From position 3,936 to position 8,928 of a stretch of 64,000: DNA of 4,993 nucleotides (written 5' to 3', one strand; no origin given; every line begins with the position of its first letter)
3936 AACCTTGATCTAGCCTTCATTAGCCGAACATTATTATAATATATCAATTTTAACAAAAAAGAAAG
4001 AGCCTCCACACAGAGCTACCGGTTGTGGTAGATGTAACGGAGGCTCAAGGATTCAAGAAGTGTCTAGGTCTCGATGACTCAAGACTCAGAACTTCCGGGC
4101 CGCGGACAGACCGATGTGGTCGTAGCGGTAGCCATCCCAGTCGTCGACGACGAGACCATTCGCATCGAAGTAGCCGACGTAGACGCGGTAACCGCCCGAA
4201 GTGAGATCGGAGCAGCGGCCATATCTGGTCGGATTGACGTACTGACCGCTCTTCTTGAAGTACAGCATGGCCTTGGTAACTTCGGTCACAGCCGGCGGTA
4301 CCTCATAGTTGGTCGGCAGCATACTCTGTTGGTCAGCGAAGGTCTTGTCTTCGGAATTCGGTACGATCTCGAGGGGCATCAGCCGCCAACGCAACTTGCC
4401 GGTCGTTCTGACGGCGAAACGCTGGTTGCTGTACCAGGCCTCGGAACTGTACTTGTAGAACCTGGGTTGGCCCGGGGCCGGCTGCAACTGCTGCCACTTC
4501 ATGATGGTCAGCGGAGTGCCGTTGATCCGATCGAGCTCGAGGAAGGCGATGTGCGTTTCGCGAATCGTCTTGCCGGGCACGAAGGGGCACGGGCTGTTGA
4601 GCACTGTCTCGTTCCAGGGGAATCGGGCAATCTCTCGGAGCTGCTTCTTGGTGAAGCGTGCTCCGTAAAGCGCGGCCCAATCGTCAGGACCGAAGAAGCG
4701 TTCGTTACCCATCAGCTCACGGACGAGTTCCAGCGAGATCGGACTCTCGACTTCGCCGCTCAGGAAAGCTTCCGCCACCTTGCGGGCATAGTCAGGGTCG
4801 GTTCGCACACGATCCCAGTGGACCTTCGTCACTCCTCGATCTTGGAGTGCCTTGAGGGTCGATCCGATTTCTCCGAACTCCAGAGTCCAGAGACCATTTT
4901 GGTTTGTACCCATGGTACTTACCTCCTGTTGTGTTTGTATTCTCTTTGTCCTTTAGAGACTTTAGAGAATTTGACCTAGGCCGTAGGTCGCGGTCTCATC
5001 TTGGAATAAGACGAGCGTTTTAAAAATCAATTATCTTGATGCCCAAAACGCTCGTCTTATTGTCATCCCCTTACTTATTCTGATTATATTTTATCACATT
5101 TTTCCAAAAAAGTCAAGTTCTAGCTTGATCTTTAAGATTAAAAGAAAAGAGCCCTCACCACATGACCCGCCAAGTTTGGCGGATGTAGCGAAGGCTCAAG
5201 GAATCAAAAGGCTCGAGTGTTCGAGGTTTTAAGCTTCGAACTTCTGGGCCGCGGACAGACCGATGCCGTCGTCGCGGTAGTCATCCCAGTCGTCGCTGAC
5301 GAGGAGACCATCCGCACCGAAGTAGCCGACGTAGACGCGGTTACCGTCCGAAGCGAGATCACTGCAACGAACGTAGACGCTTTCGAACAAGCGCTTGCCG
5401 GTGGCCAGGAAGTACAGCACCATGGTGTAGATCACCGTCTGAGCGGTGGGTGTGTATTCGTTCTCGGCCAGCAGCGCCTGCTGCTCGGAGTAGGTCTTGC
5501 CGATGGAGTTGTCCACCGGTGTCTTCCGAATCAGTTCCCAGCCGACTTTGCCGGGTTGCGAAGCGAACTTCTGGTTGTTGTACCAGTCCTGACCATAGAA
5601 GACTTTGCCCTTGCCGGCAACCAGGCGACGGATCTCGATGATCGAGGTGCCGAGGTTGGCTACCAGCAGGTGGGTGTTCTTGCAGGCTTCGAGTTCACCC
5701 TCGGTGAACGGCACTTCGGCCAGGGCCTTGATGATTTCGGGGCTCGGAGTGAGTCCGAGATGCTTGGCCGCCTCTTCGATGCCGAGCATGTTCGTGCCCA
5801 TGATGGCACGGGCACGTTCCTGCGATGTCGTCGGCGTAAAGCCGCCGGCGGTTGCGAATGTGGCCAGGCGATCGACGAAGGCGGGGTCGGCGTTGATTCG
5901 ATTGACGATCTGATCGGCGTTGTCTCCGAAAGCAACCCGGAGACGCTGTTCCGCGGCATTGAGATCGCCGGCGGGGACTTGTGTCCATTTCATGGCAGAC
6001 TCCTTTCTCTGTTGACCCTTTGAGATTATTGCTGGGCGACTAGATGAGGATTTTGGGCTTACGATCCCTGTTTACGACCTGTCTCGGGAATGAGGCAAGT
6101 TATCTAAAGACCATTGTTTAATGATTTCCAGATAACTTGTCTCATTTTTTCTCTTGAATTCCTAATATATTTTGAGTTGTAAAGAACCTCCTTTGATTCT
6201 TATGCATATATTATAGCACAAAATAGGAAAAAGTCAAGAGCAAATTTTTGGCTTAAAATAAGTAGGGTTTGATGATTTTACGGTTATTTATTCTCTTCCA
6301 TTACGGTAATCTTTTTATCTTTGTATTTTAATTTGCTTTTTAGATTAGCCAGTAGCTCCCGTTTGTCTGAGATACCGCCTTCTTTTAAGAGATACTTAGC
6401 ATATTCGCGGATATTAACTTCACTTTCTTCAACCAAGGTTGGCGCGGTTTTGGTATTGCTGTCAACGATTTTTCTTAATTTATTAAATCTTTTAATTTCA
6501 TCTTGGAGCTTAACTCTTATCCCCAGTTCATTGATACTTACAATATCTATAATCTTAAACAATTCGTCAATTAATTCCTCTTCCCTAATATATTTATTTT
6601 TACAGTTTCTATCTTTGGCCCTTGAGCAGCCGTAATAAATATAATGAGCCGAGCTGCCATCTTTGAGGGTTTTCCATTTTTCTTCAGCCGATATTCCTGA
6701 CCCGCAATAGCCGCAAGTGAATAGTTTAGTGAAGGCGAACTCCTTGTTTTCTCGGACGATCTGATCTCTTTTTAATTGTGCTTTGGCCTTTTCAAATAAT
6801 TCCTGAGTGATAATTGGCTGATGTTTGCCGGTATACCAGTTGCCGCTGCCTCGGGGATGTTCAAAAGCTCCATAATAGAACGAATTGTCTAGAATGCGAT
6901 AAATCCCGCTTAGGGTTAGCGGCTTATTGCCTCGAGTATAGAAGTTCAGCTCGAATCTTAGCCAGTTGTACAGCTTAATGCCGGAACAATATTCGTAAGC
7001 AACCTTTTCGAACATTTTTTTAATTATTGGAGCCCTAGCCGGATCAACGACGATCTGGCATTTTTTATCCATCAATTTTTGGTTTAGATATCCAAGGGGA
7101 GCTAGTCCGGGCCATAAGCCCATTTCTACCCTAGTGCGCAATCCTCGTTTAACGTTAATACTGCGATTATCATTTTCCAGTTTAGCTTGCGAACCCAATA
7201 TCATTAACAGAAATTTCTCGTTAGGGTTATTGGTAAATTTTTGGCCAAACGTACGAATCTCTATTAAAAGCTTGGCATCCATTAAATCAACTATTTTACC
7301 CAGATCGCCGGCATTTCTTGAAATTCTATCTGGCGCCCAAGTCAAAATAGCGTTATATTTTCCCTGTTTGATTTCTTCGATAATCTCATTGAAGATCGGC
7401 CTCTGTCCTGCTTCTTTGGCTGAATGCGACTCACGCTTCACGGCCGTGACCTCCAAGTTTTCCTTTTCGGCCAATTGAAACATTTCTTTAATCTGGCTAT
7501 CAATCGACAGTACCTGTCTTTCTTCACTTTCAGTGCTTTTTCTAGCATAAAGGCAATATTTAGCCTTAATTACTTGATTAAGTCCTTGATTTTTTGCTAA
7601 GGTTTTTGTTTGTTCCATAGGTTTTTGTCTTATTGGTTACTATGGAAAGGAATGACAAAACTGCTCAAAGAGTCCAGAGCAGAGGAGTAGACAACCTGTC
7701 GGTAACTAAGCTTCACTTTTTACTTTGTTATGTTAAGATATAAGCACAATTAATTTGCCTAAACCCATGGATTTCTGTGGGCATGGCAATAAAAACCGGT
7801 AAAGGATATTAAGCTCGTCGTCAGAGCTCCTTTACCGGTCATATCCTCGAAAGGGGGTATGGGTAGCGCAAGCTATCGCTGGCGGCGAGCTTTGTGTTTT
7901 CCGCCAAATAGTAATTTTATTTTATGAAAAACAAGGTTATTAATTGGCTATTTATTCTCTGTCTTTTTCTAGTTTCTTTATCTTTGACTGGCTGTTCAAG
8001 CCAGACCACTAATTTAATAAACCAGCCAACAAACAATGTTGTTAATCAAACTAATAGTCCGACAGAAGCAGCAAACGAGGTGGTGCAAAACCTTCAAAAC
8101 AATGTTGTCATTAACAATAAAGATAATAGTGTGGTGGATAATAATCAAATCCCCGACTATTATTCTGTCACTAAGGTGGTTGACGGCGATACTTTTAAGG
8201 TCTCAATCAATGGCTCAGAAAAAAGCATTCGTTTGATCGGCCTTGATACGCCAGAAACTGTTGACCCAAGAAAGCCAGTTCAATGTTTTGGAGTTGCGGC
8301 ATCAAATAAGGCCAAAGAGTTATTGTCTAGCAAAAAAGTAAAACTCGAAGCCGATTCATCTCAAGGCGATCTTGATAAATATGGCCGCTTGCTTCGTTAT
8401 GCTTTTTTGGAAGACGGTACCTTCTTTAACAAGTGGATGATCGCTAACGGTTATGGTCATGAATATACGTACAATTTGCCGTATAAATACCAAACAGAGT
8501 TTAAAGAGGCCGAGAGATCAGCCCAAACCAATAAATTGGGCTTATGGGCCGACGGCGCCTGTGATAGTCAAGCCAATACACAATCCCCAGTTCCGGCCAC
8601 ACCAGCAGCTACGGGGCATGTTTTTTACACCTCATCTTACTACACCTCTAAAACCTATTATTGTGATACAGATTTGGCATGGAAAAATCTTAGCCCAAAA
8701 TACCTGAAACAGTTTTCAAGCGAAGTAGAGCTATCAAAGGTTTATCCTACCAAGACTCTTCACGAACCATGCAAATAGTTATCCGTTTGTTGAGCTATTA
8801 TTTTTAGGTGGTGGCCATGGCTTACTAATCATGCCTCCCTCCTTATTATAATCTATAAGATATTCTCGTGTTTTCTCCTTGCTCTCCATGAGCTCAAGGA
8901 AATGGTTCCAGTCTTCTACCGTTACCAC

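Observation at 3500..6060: Sharp GC-rich block (~60% GC) containing TR2 and both paralogous target genes, embedded in ~35% GC DNA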

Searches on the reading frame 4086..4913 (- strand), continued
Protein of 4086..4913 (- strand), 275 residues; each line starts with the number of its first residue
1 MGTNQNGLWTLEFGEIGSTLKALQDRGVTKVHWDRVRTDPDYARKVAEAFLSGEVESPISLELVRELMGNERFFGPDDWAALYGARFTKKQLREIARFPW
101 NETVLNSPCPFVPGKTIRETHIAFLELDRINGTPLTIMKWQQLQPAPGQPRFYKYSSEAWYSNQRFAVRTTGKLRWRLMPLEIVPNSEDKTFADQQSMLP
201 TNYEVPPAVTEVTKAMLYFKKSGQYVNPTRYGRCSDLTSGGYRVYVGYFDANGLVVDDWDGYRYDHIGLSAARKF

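Call 56: find_encoding_contigs(protein=P0123, flank=10000, max_places=1)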
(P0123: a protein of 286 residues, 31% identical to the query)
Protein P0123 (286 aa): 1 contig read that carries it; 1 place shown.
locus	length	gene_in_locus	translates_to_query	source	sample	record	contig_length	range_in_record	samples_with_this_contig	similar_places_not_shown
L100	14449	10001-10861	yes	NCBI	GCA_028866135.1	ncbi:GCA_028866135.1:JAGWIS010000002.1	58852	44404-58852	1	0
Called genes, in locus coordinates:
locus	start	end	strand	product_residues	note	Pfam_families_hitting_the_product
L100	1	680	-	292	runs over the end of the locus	PF02272:DHHA1 (weak)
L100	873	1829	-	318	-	PF10672:Methyltrans_SAM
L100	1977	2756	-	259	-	PF00588:SpoU_methylase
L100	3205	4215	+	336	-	PF01996:F420_ligase (weak)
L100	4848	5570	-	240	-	PF00535:Glycos_transf_2, PF10111:Glyco_tranf_2_2 (faint), PF13641:Glyco_tranf_2_3, PF13632:Glyco_trans_2_3 (weak)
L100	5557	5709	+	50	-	-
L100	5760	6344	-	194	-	PF09335:VTT_dom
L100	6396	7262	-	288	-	PF06056:Terminase_5 (weak), PF00665:rve, PF13683:rve_3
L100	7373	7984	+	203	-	-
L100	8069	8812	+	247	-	PF00535:Glycos_transf_2, PF10111:Glyco_tranf_2_2 (weak), PF13641:Glyco_tranf_2_3, PF13506:Glyco_transf_21, PF13632:Glyco_trans_2_3, PF02709:Glyco_transf_7C (weak)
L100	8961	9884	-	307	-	PF00890:FAD_binding_2 (weak), PF01134:GIDA (faint), PF01266:DAO (faint), PF01494:FAD_binding_3 (faint), PF07992:Pyr_redox_2, PF12831:FAD_oxidored (weak), PF13738:Pyr_redox_3, PF00070:Pyr_redox, +3 more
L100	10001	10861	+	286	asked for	-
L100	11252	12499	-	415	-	PF00091:Tubulin, PF12327:FtsZ_C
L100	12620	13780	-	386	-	PF11104:PilM_2 (faint), PF02491:SHS2_FTSA, PF14450:FtsA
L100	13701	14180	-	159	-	PF02130:YbeY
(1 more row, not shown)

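Call 60: search_solved_structures(query=A3, max_evalue=1)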
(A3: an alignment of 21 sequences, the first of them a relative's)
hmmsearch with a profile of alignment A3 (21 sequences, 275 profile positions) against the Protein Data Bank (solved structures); distinct sequences matched with E-value up to 1: 3.
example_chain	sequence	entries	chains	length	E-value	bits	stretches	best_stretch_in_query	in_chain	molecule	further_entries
9r2b_B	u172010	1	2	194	0.0057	19.2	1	13-63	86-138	de novo-designed alpha-helical barrel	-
8iuf_E3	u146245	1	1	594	0.37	13.3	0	73-136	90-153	NDUEG3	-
7ant_A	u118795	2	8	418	0.95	11.9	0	54-101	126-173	Cytochrome P450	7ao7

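Call 66: predict_structure(alignment_id=A3)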
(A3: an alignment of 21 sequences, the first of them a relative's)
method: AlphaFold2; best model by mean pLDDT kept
length: 275 residues; sequences in the alignment: 21
mean_pLDDT: 90.5   pTM: 0.78
mean pLDDT of the five models: 90.5, 89.7, 89.1, 88.3, 87.8
residues with pLDDT >= 90: 198; 70-90: 58; 50-70: 16; < 50: 3
segments of 3 or more residues with pLDDT < 50: 1-3
pLDDT, mean of each block of 10 residues (from residue 1): 62 85 89 90 82 66 93 97 95 89 94 97 98 97 91 94 96 95 94 94 97 98 96 94 95 90 76 93
secondary structure, 60 per line:
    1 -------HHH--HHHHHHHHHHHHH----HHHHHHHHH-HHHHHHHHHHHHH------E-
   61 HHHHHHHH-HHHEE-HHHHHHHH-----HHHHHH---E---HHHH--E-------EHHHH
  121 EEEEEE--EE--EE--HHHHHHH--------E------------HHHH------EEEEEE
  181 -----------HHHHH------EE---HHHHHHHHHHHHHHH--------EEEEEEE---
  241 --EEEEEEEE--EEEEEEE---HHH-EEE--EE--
elements in order: H13-25 H30-38 H40-52 H61-68 H76-83 H89-94 H102-105 H117-120 E121-126 H137-143 H165-168 E175-180 H192-196 H208-222 E231-237 E243-250 E253-259 E267-269

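Call 70: fold_search(model_id=the predicted structure, library=pdb)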
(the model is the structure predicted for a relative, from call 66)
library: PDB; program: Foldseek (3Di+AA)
matches with E <= 10: 60; with E <= 0.001: 0
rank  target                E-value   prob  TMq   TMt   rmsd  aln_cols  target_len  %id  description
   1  8rw5                  1.8e+00  0.06  0.11  0.04   6.8        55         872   14  Symmetry expansion of dimeric transmembrane anti-sigma factor DdvA (released 2024-11-06)
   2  6vqp_A                1.8e+00  0.02  0.14  0.13  16.4       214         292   11  Structure of CalU17 from the Calicheamicin Biosynthesis Pathway of Micromonospora echinospora (released 2021-02-17)
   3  7x0q_A                1.8e+00  0.02  0.13  0.11  14.8       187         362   10  Crystal structure of ATPase Clo1313_2554 from Clostridium thermocellum (released 2022-09-14)
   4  3lv4_B                3.2e+00  0.04  0.10  0.07   7.6        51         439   14  Crystal structure of the glycoside hydrolase, family 43 YxiA protein from Bacillus licheniformis. Northeast Structural (released 2010-03-09)
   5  4mid                  3.2e+00  0.01  0.08  0.16  15.5       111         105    8  Crystal Structure of Activin A/BMP2 chimera (released 2014-05-07)
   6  8rot_A                3.4e+00  0.01  0.09  0.04  11.2        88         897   15  Cryo-EM structure of the transmembrane anti-sigma factor DdvA (released 2024-11-06)
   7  6qkj_A                4.4e+00  0.04  0.20  0.14  14.1       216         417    8  EgtB from Chloracidobacterium thermophilum, a type II sulfoxide synthase in complex with N,N,N-trimethyl-histidine (released 2019-03-27)
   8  1ci3                  4.7e+00  0.01  0.09  0.09  13.3        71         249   13  CYTOCHROME F FROM THE B6F COMPLEX OF PHORMIDIUM LAMINOSUM (released 1999-08-11)
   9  1mu2_B                4.7e+00  0.01  0.09  0.07  13.8        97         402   10  CRYSTAL STRUCTURE OF HIV-2 REVERSE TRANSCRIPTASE (released 2002-10-30)
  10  2h64_A                4.7e+00  0.00  0.06  0.11  16.4       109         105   13  Crystal structure of a ternary ligand-receptor complex of BMP-2 (released 2007-04-10)
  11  5hph_B                5.0e+00  0.01  0.09  0.06  12.3       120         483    9  Structure of TRAP1 fragment (released 2016-08-10)
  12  3wbr_G                5.3e+00  0.03  0.09  0.18   3.2        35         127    8  Crystal structure of carbohydrate recognition domain of Blood Dendritic Cell Antigen-2 (BDCA2) lectin (crystal form-3) (released 2013-12-25)
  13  3lv4_A                5.3e+00  0.03  0.10  0.07   7.6        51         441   14  Crystal structure of the glycoside hydrolase, family 43 YxiA protein from Bacillus licheniformis. Northeast Structural (released 2010-03-09)
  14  4ivg                  5.9e+00  0.01  0.10  0.06  14.6       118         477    9  Crystal structure of mitochondrial Hsp90 (TRAP1) NTD-Middle domain dimer with AMPPNP (released 2014-01-22)
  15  4kc7_A                6.3e+00  0.03  0.10  0.07   6.4        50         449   16  Crystal Structure of Endo-1,5-alpha-L-arabinanase from Thermotoga petrophila RKU-1 (released 2014-02-05)
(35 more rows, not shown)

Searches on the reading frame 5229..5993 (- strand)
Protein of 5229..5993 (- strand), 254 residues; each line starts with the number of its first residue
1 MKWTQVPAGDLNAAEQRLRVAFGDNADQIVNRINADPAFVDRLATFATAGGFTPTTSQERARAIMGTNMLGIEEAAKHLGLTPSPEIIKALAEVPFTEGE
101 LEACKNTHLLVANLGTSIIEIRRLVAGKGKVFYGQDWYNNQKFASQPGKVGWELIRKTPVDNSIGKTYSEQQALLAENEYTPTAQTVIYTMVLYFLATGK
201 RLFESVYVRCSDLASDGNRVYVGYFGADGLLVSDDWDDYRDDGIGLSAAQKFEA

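Call 13: search_protein_families(library=pfam, proteins=[window:5229-5993:-], max_evalue=0.01)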
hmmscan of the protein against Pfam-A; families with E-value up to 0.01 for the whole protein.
window:5229-5993:- (254 aa): 0 families

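Call 69: find_related_loci(query=A5, collection=viral_contigs, flank=10000)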
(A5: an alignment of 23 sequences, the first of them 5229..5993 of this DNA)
Query A5 (254 aa) in viral_contigs; peptide patterns used: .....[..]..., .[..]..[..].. (x = any residue, [..] = any of these).
160 stretches matched a pattern, but none encodes a relative of the query by tblastn (E <= 1e-3).

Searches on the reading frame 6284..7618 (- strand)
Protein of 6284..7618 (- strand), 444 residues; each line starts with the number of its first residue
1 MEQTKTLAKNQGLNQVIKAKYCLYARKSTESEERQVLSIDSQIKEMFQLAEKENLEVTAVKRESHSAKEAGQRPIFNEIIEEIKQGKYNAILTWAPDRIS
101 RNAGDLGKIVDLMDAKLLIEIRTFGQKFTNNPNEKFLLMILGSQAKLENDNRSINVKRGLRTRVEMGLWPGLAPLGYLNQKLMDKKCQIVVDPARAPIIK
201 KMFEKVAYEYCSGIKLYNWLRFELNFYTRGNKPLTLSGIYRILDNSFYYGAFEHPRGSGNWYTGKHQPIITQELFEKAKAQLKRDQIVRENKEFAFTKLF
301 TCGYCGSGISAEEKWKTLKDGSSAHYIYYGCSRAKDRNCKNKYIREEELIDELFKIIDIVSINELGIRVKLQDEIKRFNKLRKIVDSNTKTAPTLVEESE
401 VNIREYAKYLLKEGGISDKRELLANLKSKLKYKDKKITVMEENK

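Call 13: search_protein_families(library=pfam, proteins=[window:6284-7618:-], max_evalue=0.01)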
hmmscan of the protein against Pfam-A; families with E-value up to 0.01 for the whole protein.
window:6284-7618:- (444 aa): 3 families
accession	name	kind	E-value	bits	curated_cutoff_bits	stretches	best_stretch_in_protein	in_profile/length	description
PF00239.26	Resolvase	-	7.8e-20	71.9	23.3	1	23-167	3-143/145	Resolvase, N terminal domain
PF07508.19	Recombinase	-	2.8e-11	44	21.1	1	193-284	1-101/102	Recombinase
PF13408.12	Zn_ribbon_recom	-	2.8e-09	37.7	25.3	1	296-352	2-52/58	Recombinase zinc beta ribbon domain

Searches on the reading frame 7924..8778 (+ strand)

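Call 13: search_protein_families(library=pfam, proteins=[window:7924-8778:+], max_evalue=0.01)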
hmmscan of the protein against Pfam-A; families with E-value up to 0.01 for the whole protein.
window:7924-8778:+ (284 aa): 1 family
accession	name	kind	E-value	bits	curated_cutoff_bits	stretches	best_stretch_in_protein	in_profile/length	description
PF00565.23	SNase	-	6.1e-22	78.5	21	1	102-210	2-107/107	Staphylococcal nuclease homologue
